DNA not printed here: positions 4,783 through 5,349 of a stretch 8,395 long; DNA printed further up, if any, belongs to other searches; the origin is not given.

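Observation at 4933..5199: Unclassified 88-aa secreted Cys-containing protein next to the T6SS remnant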

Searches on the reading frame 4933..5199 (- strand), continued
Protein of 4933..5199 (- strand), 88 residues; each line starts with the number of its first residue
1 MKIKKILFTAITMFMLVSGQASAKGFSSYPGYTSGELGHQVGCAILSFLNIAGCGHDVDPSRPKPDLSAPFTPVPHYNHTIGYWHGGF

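Call 44: find_encoding_contigs(protein=P0004, flank=10000, max_places=4)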
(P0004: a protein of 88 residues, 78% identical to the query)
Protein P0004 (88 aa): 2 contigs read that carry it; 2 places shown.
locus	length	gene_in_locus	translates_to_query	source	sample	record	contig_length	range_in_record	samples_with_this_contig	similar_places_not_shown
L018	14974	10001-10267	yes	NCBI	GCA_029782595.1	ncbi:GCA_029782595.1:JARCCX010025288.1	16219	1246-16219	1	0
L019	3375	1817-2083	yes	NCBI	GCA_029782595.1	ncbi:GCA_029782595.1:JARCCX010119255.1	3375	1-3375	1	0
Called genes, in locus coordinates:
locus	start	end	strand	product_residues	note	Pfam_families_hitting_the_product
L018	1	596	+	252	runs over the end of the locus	PF01656:CbiA, PF02374:ArsA_ATPase (weak), PF06564:CBP_BcsQ, PF09140:MipZ, PF10609:ParA, PF13614:AAA_31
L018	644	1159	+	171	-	-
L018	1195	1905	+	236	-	PF01171:ATP_bind_3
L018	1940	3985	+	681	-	PF05833:NFACT_N, PF05670:NFACT-R_1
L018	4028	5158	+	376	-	PF00248:Aldo_ket_red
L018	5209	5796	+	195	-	PF01451:LMWPc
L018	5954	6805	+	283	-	PF03419:Peptidase_U4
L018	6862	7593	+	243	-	PF04542:Sigma70_r2, PF04545:Sigma70_r4, PF01381:HTH_3 (weak)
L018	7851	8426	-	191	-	PF00042:Globin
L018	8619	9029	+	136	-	PF02082:Rrf2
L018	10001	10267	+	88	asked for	-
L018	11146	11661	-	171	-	PF11867:T1RH-like_C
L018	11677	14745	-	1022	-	PF04313:HSDR_N, PF04851:ResIII, PF18766:SWI2_SNF2, PF22679:T1R_D3-like, PF11867:T1RH-like_C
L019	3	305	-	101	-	?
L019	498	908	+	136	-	PF02082:Rrf2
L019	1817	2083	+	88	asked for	-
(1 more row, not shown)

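Call 45: find_encoding_contigs(protein=P0006, flank=10000, max_places=4)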
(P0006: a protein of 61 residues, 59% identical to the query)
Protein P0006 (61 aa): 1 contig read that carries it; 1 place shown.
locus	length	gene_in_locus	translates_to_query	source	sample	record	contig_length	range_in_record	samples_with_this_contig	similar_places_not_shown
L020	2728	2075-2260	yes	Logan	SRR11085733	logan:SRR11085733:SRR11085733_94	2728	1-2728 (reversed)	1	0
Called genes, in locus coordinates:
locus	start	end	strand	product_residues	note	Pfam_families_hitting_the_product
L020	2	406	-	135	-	?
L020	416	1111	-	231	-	-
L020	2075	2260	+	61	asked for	-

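Call 52: find_homologous_proteins(query=A1, max_evalue=0.01)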
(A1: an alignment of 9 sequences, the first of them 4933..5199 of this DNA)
Query A1 (9 sequences) (88 aa, profile of the alignment): 17 proteins with E <= 0.01 among 2402 candidates.
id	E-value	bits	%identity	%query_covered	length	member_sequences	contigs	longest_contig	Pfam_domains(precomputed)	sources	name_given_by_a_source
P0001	3.4e-41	157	100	100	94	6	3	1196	-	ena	-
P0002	2.3e-40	154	85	100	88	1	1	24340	-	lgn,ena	-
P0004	5.4e-40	153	78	100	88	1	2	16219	-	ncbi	-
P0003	6.6e-40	153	84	98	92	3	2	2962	-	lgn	-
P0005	6.4e-34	134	51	98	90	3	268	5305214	-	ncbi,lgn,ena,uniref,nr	ncbi:hypothetical protein IDG74_10110 [Escherichia coli]|uniref:hypothetical protein n=1 Tax=Escheri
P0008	5.7e-31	124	37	92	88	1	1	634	-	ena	-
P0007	2.6e-29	119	48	73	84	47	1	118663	-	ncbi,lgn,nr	ncbi:hypothetical protein QSL12_003035 [Salmonella enterica]|nr:hypothetical protein [Salmonella ent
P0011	4.5e-28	115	46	76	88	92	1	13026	-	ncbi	ncbi:TPA: hypothetical protein ACIVMK_004060, partial [Salmonella enterica subsp. enterica serovar B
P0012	4.7e-28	115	38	98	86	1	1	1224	-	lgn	-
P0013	6.3e-26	108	38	98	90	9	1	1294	-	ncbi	-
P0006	2.8e-22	96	55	53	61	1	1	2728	-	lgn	-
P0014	4.9e-20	89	62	63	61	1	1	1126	-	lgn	-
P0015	5.2e-18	83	64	68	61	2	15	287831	-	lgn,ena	-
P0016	2.2e-9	55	67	31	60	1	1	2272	-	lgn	-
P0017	4.5e-9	54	56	36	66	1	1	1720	-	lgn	-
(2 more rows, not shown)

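Call 54: find_encoding_contigs(protein=P0015, flank=8000, max_places=5)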
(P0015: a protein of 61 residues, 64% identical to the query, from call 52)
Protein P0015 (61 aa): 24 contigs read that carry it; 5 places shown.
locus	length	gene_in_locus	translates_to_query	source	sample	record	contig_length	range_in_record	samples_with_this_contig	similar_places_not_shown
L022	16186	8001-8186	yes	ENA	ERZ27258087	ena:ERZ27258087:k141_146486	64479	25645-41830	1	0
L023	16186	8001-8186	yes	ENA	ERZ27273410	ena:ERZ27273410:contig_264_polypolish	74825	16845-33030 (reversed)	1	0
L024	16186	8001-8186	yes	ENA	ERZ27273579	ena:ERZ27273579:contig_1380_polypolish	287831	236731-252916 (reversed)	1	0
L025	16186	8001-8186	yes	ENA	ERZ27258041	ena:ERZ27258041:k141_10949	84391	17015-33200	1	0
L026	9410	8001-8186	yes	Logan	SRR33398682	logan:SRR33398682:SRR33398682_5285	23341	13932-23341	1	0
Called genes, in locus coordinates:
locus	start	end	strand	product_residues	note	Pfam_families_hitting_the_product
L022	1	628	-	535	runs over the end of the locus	PF03485:Arg_tRNA_synt_N, PF00750:tRNA-synt_1d, PF01406:tRNA-synt_1e (faint), PF00750:tRNA-synt_1d (weak), PF00133:tRNA-synt_1 (weak), PF05746:DALR_1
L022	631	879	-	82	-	PF02416:TatA_B_E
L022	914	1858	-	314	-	PF00849:PseudoU_synth_2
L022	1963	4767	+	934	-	PF00082:Peptidase_S8, PF12951:PATR, PF03797:Autotransporter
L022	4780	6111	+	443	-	PF00206:Lyase_1, PF10397:ADSL_C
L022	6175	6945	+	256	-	PF22515:DUF6996, PF22518:DUF6997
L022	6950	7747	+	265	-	PF01555:N6_N4_Mtase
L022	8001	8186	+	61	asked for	-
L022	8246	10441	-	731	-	PF03971:IDH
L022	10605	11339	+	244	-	PF13098:Thioredoxin_2 (faint), PF18257:DsbG_N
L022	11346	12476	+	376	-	PF02405:MlaE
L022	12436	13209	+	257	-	PF00005:ABC_tran, PF13304:AAA_21 (weak)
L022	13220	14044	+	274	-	PF02470:MlaD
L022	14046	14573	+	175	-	-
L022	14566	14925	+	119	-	PF02152:FolB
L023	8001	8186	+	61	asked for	-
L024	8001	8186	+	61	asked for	-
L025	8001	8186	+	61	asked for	-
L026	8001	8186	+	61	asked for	-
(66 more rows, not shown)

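Call 55: find_encoding_contigs(protein=P0012, flank=8000, max_places=3)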
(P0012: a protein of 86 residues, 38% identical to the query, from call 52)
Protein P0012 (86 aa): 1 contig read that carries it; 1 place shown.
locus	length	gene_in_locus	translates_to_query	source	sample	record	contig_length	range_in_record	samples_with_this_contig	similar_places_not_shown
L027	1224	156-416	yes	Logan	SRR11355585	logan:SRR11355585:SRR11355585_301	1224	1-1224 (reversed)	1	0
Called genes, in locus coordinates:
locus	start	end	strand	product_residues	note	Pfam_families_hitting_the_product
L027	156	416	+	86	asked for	-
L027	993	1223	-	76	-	?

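Call 58: search_protein_families(proteins=[window:4933-5199:-, P0007, P0005], library=padloc, max_evalue=1)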
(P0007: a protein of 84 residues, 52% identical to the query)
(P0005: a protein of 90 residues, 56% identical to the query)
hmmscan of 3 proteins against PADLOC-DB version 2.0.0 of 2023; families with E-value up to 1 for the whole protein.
window:4933-5199:- (88 aa): 0 families

P0007 (84 aa): 0 families

P0005 (90 aa): 0 families

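Call 59: search_protein_families(proteins=[window:4933-5199:-, P0007, P0005], library=phrogs, max_evalue=1)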
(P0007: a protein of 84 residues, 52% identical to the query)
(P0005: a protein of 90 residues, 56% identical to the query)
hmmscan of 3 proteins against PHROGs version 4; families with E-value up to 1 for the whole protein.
window:4933-5199:- (88 aa): 0 families

P0007 (84 aa): 0 families

P0005 (90 aa): 0 families

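Call 61: search_solved_structures(query=A2, max_evalue=10, show_alignments=2)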
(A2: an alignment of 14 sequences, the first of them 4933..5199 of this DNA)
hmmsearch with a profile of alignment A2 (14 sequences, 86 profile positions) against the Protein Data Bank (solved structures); distinct sequences matched with E-value up to 10: 1.
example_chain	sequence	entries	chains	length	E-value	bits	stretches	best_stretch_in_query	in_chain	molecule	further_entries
3g7n_A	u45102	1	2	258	0.1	15.8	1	23-67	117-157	Lipase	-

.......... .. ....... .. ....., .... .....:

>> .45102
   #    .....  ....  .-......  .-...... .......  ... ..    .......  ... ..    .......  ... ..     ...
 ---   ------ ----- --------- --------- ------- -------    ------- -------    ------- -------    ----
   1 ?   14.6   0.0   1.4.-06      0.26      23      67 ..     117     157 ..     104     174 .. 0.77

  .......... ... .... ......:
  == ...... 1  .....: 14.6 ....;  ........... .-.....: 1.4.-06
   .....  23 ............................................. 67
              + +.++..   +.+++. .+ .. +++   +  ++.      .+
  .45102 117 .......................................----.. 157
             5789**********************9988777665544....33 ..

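Call 67: search_protein_families(proteins=[L018:5954-6805:+, L018:6862-7593:+, L016:6472-7821:+, L016:7802-9817:+], library=ncbifam, max_evalue=1e-10)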
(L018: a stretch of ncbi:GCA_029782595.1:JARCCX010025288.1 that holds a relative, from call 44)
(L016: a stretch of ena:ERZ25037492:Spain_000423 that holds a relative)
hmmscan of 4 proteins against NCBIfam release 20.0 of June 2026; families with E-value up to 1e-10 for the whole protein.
L018:5954-6805:+ (283 aa): 1 family
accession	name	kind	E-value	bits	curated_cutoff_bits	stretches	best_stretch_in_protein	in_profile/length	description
TIGR02854.1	spore_II_GA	equivalog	1.8e-30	106.3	209.55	1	6-247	3-256/293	sigma-E processing peptidase SpoIIGA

L018:6862-7593:+ (243 aa): 40 families (the best 25 are shown)
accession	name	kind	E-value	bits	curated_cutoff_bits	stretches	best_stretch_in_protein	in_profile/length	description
NF006158.0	PRK08301.1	equivalog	4.3e-105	350.5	339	1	15-241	14-239/241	RNA polymerase sporulation sigma factor SigE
TIGR02835.1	spore_sigmaE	equivalog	9.7e-99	329.5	348.6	1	24-240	15-231/234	RNA polymerase sporulation sigma factor SigE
NF004471.0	PRK05803.1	subfamily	2.8e-76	255.8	252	1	31-241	21-230/235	RNA polymerase sporulation sigma factor SigK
TIGR02846.1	spore_sigmaK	equivalog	1.6e-74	250.3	298.65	1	31-239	18-226/227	RNA polymerase sporulation sigma factor SigK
NF006071.0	PRK08215.1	equivalog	1.8e-36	126.1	372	2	37-137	14-113/258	RNA polymerase sporulation sigma factor SigG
NF004052.0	PRK05572.1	subfamily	2.1e-36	125.7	311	2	44-132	15-103/252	SigF/SigG family RNA polymerase sporulation sigma factor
TIGR02937.1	sigma70-ECF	superfamily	5.6e-36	123.7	42.9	1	62-239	2-165/165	sigma-70 family RNA polymerase sigma factor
TIGR02980.1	SigBFG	subfamily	7.4e-36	124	234.35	2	139-239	135-226/227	SigB/SigF/SigG family RNA polymerase sigma factor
TIGR02885.1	spore_sigF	equivalog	8.7e-36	123.9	321.45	2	55-134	5-84/231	RNA polymerase sporulation sigma factor SigF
TIGR02850.1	spore_sigG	equivalog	8.8e-35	120.4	457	1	39-137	13-110/254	RNA polymerase sporulation sigma factor SigG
TIGR02997.1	Sig70-cyanoRpoD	subfamily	3.4e-29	102.1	384.5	2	53-126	67-139/298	RNA polymerase sigma factor, RpoD/SigA family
TIGR02394.1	rpoS_proteo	equivalog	4.2e-29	101.9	378.7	1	43-126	28-111/285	RNA polymerase sigma factor RpoS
NF006666.0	PRK09210.1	equivalog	1.4e-27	97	572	1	43-126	114-197/370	RNA polymerase sigma factor RpoD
TIGR02393.1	RpoD_Cterm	equivalog_domain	6.5e-27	94.7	354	1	62-125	1-64/238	RNA polymerase sigma factor RpoD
NF005143.0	PRK06596.1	subfamily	2.6e-26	92.8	241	1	35-130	22-117/285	RNA polymerase factor sigma-32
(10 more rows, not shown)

L016:6472-7821:+ (449 aa): 18 families
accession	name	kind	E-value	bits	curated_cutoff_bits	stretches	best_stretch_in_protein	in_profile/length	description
NF008606.0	PRK11578.1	equivalog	2.8e-106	355.8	342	1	61-429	7-364/371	macrolide transporter subunit MacA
TIGR01730.1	RND_mfp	subfamily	4.1e-59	200.1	94.9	1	92-427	3-307/322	efflux RND transporter periplasmic adaptor subunit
TIGR00999.1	8a0102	subfamily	1.2e-27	96.7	319.3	1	134-300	1-152/271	CzcB/NccB family metal efflux transporter periplasmic adaptor subunit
NF011604.1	PRK15030.1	equivalog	7.3e-27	94.4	765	1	94-430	44-363/397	multidrug efflux RND transporter periplasmic adaptor subunit AcrA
NF007785.0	PRK10476.1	equivalog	8e-27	94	376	2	197-317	165-285/347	multidrug transporter subunit MdtN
TIGR00998.1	8a0101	subfamily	1.7e-25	89.7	390.8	1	201-319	163-284/334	EmrA/EmrK family multidrug efflux transporter periplasmic adaptor subunit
NF008589.1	PRK11556.1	equivalog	5.4e-25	88.1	391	1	94-427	63-373/392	MdtA/MuxA family multidrug efflux RND transporter periplasmic adaptor subunit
NF033138.2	RND-peri-MexC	equivalog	1.3e-23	83.8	625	1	94-431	42-361/375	MexC family multidrug efflux RND transporter periplasmic adaptor subunit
NF007132.1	PRK09578.1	equivalog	1.2e-22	80.3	512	1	92-429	42-363/396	MexX/AxyX family multidrug efflux RND transporter periplasmic adaptor subunit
NF045904.1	RND-peri-MexE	equivalog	8.9e-22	77.5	714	1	94-257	42-191/390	multidrug efflux RND transporter periplasmic adaptor subunit MexE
NF007362.0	PRK09859.1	equivalog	6.2e-19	68.4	738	1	106-431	52-360/385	multidrug transporter subunit MdtE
NF033834.1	RND_adapt_MexA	exception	1.6e-18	66.9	750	1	94-427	42-346/373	multidrug efflux RND transporter periplasmic adaptor subunit MexA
NF002939.0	PRK03598.1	equivalog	2e-18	66.7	393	0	212-313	179-277/332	secretion protein HlyD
TIGR02971.1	heterocyst_DevB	subfamily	6e-17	62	129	1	194-300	161-263/327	ABC exporter membrane fusion protein, DevB family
NF000272.2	OqxA_adapt_sub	exception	2.7e-15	56.2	835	1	95-266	47-204/391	multidrug efflux RND transporter periplasmic adaptor subunit OqxA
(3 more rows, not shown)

L016:7802-9817:+ (671 aa): 174 families (the best 25 are shown)
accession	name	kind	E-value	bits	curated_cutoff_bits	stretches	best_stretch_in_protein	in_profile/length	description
NF007826.0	PRK10535.1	equivalog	2.6e-255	848.7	966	1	4-671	3-648/648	macrolide ABC transporter ATP-binding protein/permease MacB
TIGR02211.1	LolD_lipo_ex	equivalog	3.2e-63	213.2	307.75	1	6-223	2-220/221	lipoprotein-releasing ABC transporter ATP-binding protein LolD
NF007879.0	PRK10584.1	equivalog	1.1e-59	202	336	1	6-224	7-226/228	putative ABC transporter ATP-binding protein YbbA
NF038007.1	ABC_ATP_DarD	equivalog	5.5e-58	196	375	1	15-222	11-218/218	darobactin export ABC transporter ATP-binding protein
NF008639.0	PRK11629.1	equivalog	7.4e-58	195.7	360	1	3-224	4-226/234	lipoprotein-releasing ABC transporter ATP-binding protein LolD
TIGR03608.1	L_ocin_972_ABC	subfamily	9.4e-57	191.8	254.85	1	21-217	10-206/206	putative bacteriocin export ABC transporter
TIGR02982.1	heterocyst_DevA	subfamily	8.2e-56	189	295.8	1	6-222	2-219/220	ABC exporter ATP-binding subunit, DevA family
TIGR02673.1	FtsE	equivalog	2e-54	184.5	264.85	1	6-221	2-214/214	cell division ATP-binding protein FtsE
NF007027.0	PRK09493.1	equivalog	5.5e-48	163.4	379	1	6-228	2-220/240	glutamine ABC transporter ATP-binding protein GlnQ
TIGR02315.1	ABC_phnC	equivalog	1.3e-46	159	266.1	1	6-231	2-233/243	phosphonate ABC transporter ATP-binding protein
NF008428.0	PRK11264.1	equivalog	2.8e-43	148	406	1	6-226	4-226/250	L-cystine ABC transporter ATP-binding protein TcyN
TIGR02314.1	ABC_MetN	equivalog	8.5e-42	143.4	499.7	1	5-226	1-223/343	methionine ABC transporter ATP-binding protein MetN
TIGR03434.1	ADOP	subfamily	1.7e-41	142.2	622.3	1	386-669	522-801/803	ADOP family duplicated permease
TIGR00968.1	3a0106s01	subfamily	2.2e-41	141.9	342.75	1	21-227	12-214/237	sulfate ABC transporter ATP-binding protein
NF008338.0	PRK11124.1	equivalog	4.6e-41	140.9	369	1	16-232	11-229/242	arginine ABC transporter ATP-binding protein ArtP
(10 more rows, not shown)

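Call 69: predict_structure(alignment_id=A2)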
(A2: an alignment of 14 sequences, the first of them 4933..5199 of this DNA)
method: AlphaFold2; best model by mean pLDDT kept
length: 88 residues; sequences in the alignment: 14
mean_pLDDT: 52.3   pTM: 0.26
mean pLDDT of the five models: 52.3, 49.7, 49.4, 47.9, 45.6
residues with pLDDT >= 90: 0; 70-90: 8; 50-70: 36; < 50: 44
segments of 3 or more residues with pLDDT < 50: 21-32, 52-65, 75-88
pLDDT, mean of each block of 10 residues (from residue 1): 67 65 46 53 60 46 49 46 36
secondary structure, 60 per line:
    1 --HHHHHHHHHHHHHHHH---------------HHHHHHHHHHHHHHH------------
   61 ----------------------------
elements in order: H3-18 H34-48
